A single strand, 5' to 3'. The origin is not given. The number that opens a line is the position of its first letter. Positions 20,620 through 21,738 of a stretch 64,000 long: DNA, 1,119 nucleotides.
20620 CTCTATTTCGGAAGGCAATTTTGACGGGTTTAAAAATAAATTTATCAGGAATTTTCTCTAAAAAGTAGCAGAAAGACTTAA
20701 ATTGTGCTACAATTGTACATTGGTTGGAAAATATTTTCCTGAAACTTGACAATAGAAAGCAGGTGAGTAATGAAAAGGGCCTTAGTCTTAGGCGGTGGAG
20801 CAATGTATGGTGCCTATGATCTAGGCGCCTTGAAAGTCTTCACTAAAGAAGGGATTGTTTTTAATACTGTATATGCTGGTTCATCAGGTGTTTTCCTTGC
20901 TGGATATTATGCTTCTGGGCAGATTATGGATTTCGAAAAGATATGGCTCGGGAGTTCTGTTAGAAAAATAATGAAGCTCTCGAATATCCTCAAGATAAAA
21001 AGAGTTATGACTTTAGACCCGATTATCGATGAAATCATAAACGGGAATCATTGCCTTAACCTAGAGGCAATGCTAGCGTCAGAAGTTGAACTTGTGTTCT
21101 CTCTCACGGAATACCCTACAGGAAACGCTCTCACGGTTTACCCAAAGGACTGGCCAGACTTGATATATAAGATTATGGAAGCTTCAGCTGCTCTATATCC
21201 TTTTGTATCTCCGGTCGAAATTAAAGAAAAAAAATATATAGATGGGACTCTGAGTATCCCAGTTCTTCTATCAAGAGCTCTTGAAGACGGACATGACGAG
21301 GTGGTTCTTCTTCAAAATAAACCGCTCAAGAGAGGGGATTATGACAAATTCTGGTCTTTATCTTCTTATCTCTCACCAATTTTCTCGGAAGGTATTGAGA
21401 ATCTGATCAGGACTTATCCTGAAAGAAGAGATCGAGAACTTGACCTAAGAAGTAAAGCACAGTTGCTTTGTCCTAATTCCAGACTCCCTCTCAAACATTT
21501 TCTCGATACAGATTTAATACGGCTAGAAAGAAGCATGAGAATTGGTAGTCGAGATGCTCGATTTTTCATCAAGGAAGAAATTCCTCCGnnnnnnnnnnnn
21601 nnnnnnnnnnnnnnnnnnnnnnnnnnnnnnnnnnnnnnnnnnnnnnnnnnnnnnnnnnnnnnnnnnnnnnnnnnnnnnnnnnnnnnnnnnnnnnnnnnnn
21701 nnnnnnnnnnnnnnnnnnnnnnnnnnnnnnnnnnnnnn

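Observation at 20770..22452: Unusual fusion: patatin-like phospholipase with a squalene/phytoene-synthase-like (head-to-head prenyl synthase) domain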

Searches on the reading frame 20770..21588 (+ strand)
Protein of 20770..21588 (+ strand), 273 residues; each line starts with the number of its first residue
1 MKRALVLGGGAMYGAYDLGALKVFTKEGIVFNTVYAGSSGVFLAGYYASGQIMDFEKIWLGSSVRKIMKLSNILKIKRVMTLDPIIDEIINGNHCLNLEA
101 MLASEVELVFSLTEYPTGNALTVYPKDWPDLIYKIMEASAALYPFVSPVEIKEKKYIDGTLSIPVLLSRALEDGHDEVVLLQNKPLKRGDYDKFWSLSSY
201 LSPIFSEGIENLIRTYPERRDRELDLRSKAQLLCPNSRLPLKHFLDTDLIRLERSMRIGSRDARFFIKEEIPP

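Call 45: find_homologous_proteins(query=window:20770-21588:+, max_evalue=0.001)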
Query window:20770-21588:+: 1160 candidates shared short words with the query, none scored E <= 0.001.
